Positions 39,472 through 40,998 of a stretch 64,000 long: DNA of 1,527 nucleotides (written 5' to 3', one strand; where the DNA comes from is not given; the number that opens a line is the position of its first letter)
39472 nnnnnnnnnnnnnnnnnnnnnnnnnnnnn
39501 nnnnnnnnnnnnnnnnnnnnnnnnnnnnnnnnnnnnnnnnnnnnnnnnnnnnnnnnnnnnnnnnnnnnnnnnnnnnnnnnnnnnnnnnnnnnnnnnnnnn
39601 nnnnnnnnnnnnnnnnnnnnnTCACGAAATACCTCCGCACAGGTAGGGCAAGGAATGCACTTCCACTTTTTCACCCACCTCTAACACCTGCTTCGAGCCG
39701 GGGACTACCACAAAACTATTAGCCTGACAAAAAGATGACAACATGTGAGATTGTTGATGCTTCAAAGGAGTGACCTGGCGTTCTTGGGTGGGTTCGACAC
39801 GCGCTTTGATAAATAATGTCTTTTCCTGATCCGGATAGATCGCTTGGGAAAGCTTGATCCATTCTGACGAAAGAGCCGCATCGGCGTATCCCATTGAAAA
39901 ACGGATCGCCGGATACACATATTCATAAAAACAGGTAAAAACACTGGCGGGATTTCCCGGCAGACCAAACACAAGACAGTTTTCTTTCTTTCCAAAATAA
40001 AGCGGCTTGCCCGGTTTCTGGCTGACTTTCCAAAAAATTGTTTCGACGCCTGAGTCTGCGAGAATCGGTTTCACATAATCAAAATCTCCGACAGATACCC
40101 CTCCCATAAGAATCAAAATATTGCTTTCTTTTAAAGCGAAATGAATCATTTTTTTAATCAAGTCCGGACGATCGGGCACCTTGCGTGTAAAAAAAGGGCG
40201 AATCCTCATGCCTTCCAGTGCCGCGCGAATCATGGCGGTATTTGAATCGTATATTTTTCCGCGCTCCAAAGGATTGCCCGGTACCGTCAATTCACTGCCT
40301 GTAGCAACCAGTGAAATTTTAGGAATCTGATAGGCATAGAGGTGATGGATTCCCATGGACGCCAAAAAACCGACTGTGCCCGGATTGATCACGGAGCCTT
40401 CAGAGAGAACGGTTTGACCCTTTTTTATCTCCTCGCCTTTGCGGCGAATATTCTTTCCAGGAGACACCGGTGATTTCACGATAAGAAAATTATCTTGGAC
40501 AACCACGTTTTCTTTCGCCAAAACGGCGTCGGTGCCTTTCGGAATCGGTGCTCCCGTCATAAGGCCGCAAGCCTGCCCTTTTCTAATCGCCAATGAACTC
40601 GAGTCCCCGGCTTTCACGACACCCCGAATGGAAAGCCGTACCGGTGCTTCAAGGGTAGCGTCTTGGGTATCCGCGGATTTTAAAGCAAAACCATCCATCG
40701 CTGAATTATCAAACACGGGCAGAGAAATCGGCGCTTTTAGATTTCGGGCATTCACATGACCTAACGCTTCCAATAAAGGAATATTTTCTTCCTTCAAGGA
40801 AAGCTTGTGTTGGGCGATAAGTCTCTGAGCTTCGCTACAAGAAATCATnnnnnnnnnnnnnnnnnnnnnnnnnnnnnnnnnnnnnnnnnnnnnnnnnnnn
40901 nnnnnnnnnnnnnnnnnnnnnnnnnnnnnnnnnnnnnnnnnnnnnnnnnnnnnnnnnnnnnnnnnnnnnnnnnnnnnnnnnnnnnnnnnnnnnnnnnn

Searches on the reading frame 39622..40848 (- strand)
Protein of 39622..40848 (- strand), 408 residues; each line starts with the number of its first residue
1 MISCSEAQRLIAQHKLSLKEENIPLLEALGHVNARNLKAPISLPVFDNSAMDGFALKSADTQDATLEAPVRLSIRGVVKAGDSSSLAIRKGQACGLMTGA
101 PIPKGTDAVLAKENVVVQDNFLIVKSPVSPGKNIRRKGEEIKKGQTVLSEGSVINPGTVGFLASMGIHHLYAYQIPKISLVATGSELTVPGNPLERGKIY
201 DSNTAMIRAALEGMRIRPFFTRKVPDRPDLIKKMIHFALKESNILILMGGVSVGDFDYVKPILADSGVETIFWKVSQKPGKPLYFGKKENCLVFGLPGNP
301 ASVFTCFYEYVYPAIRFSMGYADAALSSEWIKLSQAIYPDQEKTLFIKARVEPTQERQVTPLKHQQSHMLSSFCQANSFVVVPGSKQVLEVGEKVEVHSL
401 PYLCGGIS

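Call 77: search_protein_families(library=ncbifam, proteins=[window:39622-40848:-], max_evalue=1e-10)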
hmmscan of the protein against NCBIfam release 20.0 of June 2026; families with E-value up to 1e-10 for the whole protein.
window:39622-40848:- (408 aa): 7 families
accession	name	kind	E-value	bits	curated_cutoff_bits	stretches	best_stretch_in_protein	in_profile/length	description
NF007960.1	PRK10680.1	equivalog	1.6e-99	333.4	440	1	4-399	3-400/401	molybdopterin molybdotransferase MoeA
NF011068.0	PRK14498.1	equivalog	2.6e-95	319.9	534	1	2-400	10-410/647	molybdopterin biosynthesis protein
NF045515.2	Glp_gephyrin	equivalog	1.2e-88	297.6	475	1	7-400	6-403/403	molybdotransferase-like divisome protein Glp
NF050098.1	MoeA_actino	exception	4.2e-88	295.8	560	1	3-400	2-400/400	molybdopterin molybdotransferase MoeA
NF011060.0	PRK14491.1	equivalog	3.2e-79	267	532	1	3-399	201-593/598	bifunctional molybdopterin-guanine dinucleotide biosynthesis adaptor protein MobB/molybdopterin molybdotransferase MoeA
NF011067.0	PRK14497.1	equivalog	3.3e-59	200.9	536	1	15-398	25-402/546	putative molybdopterin biosynthesis protein MoeA/unknown domain fusion protein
TIGR00177.1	molyb_syn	domain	1.2e-26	93.4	85.35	1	176-311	2-146/148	molybdenum cofactor synthesis domain-containing protein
